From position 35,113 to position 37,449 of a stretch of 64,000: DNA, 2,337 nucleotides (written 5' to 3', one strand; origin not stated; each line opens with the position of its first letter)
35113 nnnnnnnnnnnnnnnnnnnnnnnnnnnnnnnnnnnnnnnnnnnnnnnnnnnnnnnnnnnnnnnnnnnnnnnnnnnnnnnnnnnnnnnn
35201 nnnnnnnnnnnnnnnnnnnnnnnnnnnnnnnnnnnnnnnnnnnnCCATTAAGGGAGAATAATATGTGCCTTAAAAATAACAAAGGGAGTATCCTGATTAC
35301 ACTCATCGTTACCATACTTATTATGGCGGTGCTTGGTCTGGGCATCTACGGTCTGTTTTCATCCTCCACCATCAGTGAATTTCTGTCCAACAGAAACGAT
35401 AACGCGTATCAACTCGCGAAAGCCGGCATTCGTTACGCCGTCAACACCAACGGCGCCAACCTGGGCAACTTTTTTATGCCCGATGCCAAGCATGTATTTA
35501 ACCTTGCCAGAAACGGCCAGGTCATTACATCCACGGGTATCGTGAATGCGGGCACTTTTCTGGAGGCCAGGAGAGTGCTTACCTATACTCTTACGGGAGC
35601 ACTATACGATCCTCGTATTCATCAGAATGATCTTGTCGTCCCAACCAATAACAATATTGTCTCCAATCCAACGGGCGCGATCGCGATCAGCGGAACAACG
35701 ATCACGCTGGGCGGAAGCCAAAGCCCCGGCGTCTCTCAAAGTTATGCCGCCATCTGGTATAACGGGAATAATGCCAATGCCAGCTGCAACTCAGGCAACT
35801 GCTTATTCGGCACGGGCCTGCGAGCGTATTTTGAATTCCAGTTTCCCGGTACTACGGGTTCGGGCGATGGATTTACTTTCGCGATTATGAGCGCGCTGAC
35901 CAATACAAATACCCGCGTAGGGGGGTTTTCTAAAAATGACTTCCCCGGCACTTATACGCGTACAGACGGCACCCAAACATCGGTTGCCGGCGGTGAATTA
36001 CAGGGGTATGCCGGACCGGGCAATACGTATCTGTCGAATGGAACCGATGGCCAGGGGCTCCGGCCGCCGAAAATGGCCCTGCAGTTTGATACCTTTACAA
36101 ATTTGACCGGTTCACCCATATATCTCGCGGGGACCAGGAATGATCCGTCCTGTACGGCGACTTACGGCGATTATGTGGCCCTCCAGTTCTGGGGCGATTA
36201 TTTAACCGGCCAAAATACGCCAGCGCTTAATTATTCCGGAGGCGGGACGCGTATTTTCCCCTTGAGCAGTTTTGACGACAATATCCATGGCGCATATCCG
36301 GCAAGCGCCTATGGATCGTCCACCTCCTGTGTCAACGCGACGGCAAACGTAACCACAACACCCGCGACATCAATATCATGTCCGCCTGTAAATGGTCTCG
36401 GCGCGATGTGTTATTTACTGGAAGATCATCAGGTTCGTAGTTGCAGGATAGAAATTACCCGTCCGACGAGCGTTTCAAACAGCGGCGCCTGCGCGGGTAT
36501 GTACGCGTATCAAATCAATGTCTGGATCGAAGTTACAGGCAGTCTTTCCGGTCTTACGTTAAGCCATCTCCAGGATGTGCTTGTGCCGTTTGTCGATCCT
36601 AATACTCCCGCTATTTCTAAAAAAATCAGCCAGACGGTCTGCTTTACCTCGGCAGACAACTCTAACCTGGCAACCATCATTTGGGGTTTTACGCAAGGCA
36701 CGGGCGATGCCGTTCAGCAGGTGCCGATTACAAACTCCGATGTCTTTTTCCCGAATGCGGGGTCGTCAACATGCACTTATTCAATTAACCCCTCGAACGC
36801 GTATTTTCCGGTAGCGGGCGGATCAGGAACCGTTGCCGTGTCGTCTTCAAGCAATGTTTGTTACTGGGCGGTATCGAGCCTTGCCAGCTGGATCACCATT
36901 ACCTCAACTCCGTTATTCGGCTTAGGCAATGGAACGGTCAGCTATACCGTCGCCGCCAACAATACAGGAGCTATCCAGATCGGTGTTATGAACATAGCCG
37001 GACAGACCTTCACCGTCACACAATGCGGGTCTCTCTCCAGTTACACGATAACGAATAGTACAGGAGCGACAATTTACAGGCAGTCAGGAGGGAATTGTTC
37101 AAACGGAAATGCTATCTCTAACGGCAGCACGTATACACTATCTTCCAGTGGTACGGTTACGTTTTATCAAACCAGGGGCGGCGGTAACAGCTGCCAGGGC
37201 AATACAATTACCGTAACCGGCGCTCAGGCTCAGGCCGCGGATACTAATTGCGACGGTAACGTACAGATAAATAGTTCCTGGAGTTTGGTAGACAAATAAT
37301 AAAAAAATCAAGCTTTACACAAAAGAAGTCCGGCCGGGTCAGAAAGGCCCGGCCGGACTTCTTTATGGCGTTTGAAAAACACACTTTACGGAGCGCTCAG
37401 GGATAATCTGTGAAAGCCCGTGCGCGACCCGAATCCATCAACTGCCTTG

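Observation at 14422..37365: Candidate undescribed system: type IV pilus locus split by a 17-kb lipid-linked glycosylation island with four TMTC-like GT-C/TPR transferases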

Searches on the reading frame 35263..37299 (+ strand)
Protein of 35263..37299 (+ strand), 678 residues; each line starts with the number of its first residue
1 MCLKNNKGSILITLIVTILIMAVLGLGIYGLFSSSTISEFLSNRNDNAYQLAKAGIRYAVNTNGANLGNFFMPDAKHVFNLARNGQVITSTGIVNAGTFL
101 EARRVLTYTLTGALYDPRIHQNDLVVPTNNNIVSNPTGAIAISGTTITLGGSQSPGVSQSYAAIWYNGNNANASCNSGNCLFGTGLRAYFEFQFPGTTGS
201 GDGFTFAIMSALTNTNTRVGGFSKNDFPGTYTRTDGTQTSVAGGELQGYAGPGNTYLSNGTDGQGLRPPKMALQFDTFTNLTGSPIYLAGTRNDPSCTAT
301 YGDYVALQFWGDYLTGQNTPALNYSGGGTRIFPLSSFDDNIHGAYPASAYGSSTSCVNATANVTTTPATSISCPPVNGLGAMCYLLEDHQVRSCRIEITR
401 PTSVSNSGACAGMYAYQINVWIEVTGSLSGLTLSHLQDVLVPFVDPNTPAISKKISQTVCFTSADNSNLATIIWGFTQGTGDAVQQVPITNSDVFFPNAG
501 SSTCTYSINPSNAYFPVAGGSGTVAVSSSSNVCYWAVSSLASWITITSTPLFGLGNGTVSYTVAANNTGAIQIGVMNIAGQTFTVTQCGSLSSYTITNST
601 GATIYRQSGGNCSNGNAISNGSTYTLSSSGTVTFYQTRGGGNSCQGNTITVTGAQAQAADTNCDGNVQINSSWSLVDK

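Call 4: search_protein_families(library=pfam, proteins=[window:35263-37299:+], max_evalue=0.01)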
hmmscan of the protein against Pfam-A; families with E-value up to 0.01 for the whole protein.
window:35263-37299:+ (678 aa): 1 family
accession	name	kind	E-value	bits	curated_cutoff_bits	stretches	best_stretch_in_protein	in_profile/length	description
PF13004.13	BACON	-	0.0027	18.1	25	1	535-587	3-60/61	Putative binding domain, N-terminal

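Call 31: search_protein_families(library=ncbifam, proteins=[window:35263-37299:+], max_evalue=0.001)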
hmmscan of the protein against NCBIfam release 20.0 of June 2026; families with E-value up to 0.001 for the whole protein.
window:35263-37299:+ (678 aa): 0 families
